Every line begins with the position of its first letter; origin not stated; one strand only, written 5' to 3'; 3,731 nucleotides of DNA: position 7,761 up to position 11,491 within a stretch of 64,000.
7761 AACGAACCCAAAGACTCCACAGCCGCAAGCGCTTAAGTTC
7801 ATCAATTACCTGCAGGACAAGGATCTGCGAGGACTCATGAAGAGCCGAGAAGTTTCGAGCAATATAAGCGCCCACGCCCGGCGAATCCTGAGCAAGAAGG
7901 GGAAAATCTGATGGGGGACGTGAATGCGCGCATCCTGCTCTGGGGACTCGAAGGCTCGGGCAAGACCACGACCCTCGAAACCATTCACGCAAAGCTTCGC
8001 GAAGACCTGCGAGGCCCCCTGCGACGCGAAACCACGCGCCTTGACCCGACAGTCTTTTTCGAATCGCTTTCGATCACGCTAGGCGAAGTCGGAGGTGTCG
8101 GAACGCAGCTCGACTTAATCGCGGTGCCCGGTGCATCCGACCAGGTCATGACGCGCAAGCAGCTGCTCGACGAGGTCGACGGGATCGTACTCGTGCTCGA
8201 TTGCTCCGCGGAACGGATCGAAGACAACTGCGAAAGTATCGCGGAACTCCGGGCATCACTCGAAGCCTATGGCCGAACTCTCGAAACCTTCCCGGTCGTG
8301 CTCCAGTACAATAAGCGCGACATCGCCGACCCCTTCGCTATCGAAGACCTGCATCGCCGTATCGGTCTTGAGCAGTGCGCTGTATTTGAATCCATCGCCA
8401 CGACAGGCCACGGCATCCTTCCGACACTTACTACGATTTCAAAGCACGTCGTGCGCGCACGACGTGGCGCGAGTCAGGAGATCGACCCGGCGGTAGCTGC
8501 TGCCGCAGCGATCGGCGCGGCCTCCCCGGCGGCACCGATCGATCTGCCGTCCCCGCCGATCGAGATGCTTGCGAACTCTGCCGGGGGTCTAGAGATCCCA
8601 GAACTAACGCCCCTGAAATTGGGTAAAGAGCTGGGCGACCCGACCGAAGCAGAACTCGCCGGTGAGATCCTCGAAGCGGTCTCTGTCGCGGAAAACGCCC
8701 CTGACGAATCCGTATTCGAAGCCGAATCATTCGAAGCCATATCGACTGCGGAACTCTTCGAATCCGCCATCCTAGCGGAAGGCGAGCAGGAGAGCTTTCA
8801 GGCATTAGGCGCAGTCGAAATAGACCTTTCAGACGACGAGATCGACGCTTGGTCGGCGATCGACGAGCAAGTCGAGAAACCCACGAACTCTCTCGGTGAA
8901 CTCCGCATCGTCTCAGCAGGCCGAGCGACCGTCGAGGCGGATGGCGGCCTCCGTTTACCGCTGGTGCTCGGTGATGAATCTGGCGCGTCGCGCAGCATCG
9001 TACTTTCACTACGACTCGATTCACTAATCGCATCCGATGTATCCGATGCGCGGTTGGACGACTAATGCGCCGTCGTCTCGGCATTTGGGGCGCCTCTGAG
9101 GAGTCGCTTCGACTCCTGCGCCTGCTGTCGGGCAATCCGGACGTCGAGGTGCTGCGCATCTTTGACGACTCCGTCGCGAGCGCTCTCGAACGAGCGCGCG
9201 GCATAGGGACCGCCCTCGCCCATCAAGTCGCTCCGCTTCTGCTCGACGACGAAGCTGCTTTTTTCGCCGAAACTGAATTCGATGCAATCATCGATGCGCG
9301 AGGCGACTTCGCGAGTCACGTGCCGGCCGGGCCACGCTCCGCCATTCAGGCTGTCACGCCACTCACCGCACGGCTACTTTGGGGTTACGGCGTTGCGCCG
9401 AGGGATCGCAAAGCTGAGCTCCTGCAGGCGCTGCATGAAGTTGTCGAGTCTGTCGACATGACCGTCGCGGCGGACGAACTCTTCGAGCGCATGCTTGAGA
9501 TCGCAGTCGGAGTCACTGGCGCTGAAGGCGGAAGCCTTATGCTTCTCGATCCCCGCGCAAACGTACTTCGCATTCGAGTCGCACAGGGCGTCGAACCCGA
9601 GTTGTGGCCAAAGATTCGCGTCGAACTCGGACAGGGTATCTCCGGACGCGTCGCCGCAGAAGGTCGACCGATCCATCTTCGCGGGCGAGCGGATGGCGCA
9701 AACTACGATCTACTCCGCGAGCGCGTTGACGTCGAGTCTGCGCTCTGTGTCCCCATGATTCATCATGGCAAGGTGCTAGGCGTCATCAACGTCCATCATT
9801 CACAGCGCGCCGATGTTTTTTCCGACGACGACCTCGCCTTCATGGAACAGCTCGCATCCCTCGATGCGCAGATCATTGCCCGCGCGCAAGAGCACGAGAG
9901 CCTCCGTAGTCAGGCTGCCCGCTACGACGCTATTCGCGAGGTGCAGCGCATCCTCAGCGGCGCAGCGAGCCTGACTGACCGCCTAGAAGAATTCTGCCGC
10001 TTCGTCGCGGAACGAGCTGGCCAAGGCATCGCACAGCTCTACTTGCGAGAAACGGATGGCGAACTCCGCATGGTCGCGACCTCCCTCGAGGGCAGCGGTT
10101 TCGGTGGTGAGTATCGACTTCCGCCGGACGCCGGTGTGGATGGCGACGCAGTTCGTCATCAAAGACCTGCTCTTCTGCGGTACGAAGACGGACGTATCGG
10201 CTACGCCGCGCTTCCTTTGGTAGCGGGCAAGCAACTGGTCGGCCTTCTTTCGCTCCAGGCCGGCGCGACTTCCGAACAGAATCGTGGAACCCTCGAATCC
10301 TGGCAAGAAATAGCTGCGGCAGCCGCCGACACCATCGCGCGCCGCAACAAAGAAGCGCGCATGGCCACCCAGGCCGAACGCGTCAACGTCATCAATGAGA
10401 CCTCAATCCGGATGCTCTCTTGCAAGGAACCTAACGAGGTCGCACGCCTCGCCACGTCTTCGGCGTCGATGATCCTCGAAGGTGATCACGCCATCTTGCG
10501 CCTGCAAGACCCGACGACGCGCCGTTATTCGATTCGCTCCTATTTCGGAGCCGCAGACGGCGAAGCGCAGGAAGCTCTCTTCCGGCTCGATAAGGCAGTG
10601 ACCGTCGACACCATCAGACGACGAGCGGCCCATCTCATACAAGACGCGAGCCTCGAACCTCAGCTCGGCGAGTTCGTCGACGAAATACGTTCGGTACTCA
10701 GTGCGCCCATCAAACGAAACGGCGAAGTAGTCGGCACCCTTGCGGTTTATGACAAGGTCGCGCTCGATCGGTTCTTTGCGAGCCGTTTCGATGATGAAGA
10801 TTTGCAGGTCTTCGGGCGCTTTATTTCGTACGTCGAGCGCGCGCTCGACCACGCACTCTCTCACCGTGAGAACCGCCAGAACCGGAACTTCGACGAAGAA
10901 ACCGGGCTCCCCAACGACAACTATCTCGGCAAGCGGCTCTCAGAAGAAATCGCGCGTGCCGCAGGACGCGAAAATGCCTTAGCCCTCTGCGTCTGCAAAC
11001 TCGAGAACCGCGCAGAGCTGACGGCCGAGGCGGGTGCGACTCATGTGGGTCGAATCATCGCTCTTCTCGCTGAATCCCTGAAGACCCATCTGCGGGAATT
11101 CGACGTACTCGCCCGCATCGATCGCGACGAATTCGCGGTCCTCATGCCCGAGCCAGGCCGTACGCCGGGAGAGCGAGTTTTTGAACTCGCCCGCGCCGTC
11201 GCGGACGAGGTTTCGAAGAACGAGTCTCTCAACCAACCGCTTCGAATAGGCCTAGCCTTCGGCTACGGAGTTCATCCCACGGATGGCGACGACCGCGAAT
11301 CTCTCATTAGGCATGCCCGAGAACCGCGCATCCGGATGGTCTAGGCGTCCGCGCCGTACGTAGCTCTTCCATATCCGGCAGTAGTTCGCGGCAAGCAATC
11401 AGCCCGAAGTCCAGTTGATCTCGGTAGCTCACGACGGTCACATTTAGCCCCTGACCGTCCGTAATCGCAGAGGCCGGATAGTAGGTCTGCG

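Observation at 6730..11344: Translationally coupled helical-repeat / MglA-paralog / degenerate-GGDEF module (candidate polarity-c-di-GMP signalling hub)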

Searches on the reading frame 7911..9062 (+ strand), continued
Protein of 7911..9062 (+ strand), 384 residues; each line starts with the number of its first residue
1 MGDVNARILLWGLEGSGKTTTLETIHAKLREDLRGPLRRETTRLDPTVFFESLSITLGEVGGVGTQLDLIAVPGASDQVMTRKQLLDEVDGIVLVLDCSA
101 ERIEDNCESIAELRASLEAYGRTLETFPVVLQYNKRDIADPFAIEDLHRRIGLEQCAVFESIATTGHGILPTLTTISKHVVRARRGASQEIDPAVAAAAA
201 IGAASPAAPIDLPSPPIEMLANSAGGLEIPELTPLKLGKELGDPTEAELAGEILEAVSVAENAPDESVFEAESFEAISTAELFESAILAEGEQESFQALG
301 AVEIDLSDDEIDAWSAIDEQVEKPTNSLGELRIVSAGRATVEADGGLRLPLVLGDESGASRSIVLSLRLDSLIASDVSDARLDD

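Call 57: find_encoding_contigs(protein=P0052, flank=7000, max_places=1)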
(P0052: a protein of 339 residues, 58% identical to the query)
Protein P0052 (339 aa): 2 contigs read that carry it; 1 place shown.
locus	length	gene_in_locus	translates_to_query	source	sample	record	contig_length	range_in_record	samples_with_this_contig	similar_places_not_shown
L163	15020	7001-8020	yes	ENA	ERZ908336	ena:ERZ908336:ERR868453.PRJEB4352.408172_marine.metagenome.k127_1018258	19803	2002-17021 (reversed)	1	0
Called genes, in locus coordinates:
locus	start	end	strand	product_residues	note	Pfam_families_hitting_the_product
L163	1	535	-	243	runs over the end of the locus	PF00481:PP2C, PF13672:PP2C_2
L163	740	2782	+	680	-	-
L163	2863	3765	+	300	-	PF02749:QRPTase_N, PF01729:QRPTase_C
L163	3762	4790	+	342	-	PF08279:HTH_11, PF03099:BPL_LplA_LipB, PF16917:BPL_LplA_LipB_2 (weak)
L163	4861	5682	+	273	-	PF03309:Pan_kinase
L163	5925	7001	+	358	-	-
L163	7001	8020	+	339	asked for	PF00025:Arf (weak)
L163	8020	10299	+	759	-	PF01590:GAF, PF13185:GAF_2, PF13492:GAF_3, PF13185:GAF_2 (weak), PF00990:GGDEF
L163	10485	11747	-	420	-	PF14306:PUA_2, PF01747:ATP-sulfurylase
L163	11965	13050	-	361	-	PF26549:Tricorn_N (faint), PF07676:PD40 (faint)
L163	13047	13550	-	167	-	PF01398:JAB, PF14464:Prok-JAB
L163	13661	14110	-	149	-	PF02082:Rrf2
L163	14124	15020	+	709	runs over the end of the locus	PF00005:ABC_tran, PF02463:SMC_N (faint), PF13555:AAA_29 (faint), PF13304:AAA_21 (faint), PF12848:ABC_tran_Xtn, PF00005:ABC_tran, PF16326:ABC_tran_CTD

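Call 72: search_protein_families(library=pfam, proteins=[L008:7400-8647:+, L010:7603-8784:+], max_evalue=0.01)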
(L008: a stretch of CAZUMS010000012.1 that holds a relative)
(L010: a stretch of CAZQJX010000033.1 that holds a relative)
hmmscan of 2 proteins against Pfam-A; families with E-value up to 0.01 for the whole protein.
L008:7400-8647:+ (416 aa): 2 families
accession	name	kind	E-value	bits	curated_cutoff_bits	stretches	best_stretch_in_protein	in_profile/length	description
PF05036.18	SPOR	-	1.3e-08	35.5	21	1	265-337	3-76/76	SPOR domain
PF09716.15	ETRAMP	-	0.003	18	29.1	1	148-178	40-70/81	Malarial early transcribed membrane protein (ETRAMP)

L010:7603-8784:+ (394 aa): 2 families
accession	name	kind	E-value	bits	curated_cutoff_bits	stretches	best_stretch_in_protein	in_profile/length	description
PF05036.18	SPOR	-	1.1e-14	54.9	21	2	318-391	2-75/76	SPOR domain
PF14283.11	CD1107-like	-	0.004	17.5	26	0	70-155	69-153/158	Mobile element protein CD1107-like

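Call 75: search_protein_families(library=padloc, proteins=[window:7911-9062:+], max_evalue=0.001)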
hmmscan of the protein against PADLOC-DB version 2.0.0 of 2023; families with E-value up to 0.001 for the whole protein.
window:7911-9062:+ (384 aa): 0 families

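Call 84: fold_search(model_id=the predicted structure, library=pdb)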
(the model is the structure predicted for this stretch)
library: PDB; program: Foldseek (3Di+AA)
matches with E <= 10: 1667; with E <= 0.001: 828
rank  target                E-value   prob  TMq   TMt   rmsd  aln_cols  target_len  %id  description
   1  6h17                  2.1e-15  1.00  0.40  0.74   3.6       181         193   35  Myxococcus xanthus MglA bound to GTPgammaS (released 2019-11-27)
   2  6izw_A                1.6e-14  1.00  0.39  0.74   4.7       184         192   33  Myxococcus xanthus MglA bound to GTP-gamma-S and MglB (released 2019-10-16)
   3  6h5b_A                1.9e-14  1.00  0.40  0.75   4.6       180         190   36  Myxococcus xanthus MglA in complex with its GAP MglB and GTPgammaS (released 2019-11-27)
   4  3t1t_D                5.9e-14  1.00  0.39  0.74   3.6       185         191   34  MglA bound to GDP in P1 tetrameric arrangement (released 2011-08-31)
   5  6hjo_A                6.3e-14  1.00  0.39  0.74   3.5       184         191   33  Myxococcus xanthus MglA bound to GDP (released 2019-12-04)
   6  5ymx_A                2.2e-13  1.00  0.41  0.72   3.6       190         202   32  Myxococcus xanthus MglA in GDP bound conformation (released 2018-10-24)
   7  3t1v_C                2.7e-13  1.00  0.39  0.74   3.7       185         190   35  MglA bound to GDP in P2(1) tetrameric arrangement (released 2011-08-31)
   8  3t1q_A                4.9e-13  1.00  0.39  0.79   4.6       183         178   35  MglA bound to GppNHp in complex with MglB (released 2011-08-31)
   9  3t1t_A                7.1e-13  1.00  0.39  0.73   3.7       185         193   34  MglA bound to GDP in P1 tetrameric arrangement (released 2011-08-31)
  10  3t1o_A                1.0e-12  1.00  0.39  0.73   3.7       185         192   34  MglA bound to GDP (released 2011-08-31)
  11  3t12_A                1.1e-12  1.00  0.39  0.79   4.7       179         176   35  MglA in complex with MglB in transition state (released 2011-08-31)
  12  6hjh                  1.2e-12  1.00  0.39  0.72   3.8       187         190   30  Myxococcus xanthus MglA bound to GDP (released 2019-12-04)
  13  5ymx_B                2.0e-12  1.00  0.38  0.70   3.8       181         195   31  Myxococcus xanthus MglA in GDP bound conformation (released 2018-10-24)
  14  3t1o_B                9.6e-12  1.00  0.39  0.74   3.7       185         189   34  MglA bound to GDP (released 2011-08-31)
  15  5c2k                  5.5e-07  1.00  0.35  0.35   4.7       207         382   19  Crystal structure of the fusion protein linked by RhoA and the GAP domain of MgcRacGAP (released 2016-06-22)
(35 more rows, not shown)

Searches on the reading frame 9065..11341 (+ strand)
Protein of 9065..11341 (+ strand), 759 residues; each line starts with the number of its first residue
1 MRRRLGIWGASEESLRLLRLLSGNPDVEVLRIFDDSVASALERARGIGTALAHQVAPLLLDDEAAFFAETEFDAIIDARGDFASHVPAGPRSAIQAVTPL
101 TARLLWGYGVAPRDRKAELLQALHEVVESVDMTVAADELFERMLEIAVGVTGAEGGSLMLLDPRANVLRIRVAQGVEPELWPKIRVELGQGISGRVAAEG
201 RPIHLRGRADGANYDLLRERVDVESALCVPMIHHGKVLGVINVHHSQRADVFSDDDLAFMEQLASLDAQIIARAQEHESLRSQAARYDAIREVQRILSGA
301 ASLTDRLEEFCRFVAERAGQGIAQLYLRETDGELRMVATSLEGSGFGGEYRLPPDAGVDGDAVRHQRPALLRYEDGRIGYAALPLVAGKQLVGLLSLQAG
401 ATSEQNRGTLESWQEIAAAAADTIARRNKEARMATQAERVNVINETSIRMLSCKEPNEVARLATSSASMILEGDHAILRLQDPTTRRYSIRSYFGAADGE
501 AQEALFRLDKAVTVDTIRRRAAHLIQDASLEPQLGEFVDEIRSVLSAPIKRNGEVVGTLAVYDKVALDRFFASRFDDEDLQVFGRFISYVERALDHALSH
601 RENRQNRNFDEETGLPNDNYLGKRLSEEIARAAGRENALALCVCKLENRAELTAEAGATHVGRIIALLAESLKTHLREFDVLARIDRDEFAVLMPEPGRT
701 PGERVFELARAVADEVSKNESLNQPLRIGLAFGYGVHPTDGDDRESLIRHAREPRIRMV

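Call 7: search_protein_families(library=pfam, proteins=[window:9065-11341:+], max_evalue=0.1)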
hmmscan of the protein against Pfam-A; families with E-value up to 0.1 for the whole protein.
window:9065-11341:+ (759 aa): 5 families
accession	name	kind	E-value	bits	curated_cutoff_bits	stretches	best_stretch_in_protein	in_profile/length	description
PF13185.12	GAF_2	-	3.4e-34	118.4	28.6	3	136-271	4-135/136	GAF domain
PF01590.32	GAF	-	3.5e-30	105.7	22.4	2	137-266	3-128/133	GAF domain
PF00990.26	GGDEF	-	1.7e-17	64.1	23.8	1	608-752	2-148/161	Diguanylate cyclase, GGDEF domain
PF13492.12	GAF_3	-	4.8e-14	53.3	27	1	137-266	3-122/129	GAF domain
PF04340.18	DUF484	-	0.0011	19.2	24.2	1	232-332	23-122/219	Protein of unknown function, DUF484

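Call 8: search_protein_families(library=ncbifam, proteins=[window:9065-11341:+], max_evalue=0.1)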
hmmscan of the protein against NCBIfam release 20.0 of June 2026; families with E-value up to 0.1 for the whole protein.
window:9065-11341:+ (759 aa): 25 families
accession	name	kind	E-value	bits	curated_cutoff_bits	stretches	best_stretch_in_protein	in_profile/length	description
NF038266.1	diguan_SiaD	equivalog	1.7e-11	44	290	1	607-750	94-236/252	biofilm regulation diguanylate cyclase SiaD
TIGR01817.1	nifA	equivalog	1.5e-10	40.5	528.85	1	120-283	4-168/534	nif-specific transcriptional activator NifA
NF051473.1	DigCycDgcsShew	equivalog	1.6e-10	40.9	400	1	574-695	102-223/291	diguanylate cyclase DgcS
NF047654.1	DiguCycDgcRLepto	equivalog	1.6e-10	40.4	500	1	604-731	130-257/295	diguanylate cyclase DgcR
NF007423.1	PRK09966.1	equivalog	1.2e-09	37.6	325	1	606-751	238-382/390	diguanylate cyclase DgcN/YfiN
TIGR00254.1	GGDEF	domain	1.6e-09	37.6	37.4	1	610-751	8-149/168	diguanylate cyclase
NF008283.0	PRK11061.1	equivalog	2.5e-09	35.9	583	1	120-284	2-167/748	phosphoenolpyruvate--protein phosphotransferase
NF045675.1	PhdiestaseDibA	equivalog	2e-08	33.1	980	1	599-751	195-346/623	phosphodiesterase DibA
NF008467.0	PRK11359.1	equivalog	2.3e-08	32.5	857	1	514-752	315-514/800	oxygen-sensing cyclic-di-GMP phosphodiesterase DosP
NF007474.0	PRK10060.1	equivalog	1.3e-07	30.3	782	1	605-751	235-377/663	cyclic di-GMP phosphodiesterase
NF007135.0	PRK09581.1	equivalog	2.5e-07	29.8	474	1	610-751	295-437/457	PleD family two-component system response regulator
NF007298.0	PRK09776.1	equivalog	6e-07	27.7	1135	1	608-696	685-773/1111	diguanylate cyclase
NF007380.0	PRK09894.1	equivalog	2.4e-05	23.9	256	1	603-733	125-252/296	diguanylate cyclase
NF050064.1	BlResRespRegCbrR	equivalog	9.5e-05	21.5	600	1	589-696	236-343/415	bile resistance response regulator CbrR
NF053781.1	cdiGMPphdstlr2612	equivalog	0.00011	20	1600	1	605-728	838-954/1268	Tlr1612 family c-di-GMP phosphodiesterase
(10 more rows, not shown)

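Call 75: search_protein_families(library=padloc, proteins=[window:9065-11341:+], max_evalue=0.001)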
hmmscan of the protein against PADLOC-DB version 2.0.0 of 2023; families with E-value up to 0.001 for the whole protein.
window:9065-11341:+ (759 aa): 0 families

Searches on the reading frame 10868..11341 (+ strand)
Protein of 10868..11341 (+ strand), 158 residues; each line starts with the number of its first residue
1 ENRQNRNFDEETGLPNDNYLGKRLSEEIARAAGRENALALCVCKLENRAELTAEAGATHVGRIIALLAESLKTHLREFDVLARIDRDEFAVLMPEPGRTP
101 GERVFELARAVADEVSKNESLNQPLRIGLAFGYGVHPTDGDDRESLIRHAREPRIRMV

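Call 61: search_solved_structures(query=window:10868-11341:+, max_evalue=0.001, show_alignments=2)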
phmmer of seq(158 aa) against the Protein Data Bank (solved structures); distinct sequences matched with E-value up to 0.001: 11.
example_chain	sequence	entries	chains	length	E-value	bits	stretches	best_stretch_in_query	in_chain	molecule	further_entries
6zxm_A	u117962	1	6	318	8.5e-10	41.9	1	8-123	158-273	Putative GGDEF/response regulator receiver domain protein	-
3icl_A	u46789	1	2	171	9.9e-09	38.5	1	9-151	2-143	EAL/GGDEF domain protein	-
6zxb_A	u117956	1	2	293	6.6e-08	35.8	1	8-123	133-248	Putative GGDEF/response regulator receiver domain protein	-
6zxc_A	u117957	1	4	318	8e-08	35.5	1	8-123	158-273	Putative GGDEF/response regulator receiver domain protein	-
5m3c_A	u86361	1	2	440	2.6e-07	33.9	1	7-151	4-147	Diguanylate cyclase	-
3ezu_A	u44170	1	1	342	2.3e-06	30.8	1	56-152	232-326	GGDEF domain protein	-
7e6g_A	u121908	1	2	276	4.4e-06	29.9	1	9-114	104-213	Putative GGDEF domain protein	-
6d9m_A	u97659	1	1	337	4.5e-06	29.8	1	8-148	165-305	Fusion protein of Endolysin,Response receiver sensor diguanylate cyclase, GAF domain-conta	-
4yme_A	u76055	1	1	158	5.1e-06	29.7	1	9-150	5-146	sensory box/GGDEF family protein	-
7a7e_A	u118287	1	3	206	7.7e-06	29.1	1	7-147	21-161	Diguanylate cyclase TpbB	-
4iob_A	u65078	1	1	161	3.4e-05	27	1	12-147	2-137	Diguanylate cyclase TpbB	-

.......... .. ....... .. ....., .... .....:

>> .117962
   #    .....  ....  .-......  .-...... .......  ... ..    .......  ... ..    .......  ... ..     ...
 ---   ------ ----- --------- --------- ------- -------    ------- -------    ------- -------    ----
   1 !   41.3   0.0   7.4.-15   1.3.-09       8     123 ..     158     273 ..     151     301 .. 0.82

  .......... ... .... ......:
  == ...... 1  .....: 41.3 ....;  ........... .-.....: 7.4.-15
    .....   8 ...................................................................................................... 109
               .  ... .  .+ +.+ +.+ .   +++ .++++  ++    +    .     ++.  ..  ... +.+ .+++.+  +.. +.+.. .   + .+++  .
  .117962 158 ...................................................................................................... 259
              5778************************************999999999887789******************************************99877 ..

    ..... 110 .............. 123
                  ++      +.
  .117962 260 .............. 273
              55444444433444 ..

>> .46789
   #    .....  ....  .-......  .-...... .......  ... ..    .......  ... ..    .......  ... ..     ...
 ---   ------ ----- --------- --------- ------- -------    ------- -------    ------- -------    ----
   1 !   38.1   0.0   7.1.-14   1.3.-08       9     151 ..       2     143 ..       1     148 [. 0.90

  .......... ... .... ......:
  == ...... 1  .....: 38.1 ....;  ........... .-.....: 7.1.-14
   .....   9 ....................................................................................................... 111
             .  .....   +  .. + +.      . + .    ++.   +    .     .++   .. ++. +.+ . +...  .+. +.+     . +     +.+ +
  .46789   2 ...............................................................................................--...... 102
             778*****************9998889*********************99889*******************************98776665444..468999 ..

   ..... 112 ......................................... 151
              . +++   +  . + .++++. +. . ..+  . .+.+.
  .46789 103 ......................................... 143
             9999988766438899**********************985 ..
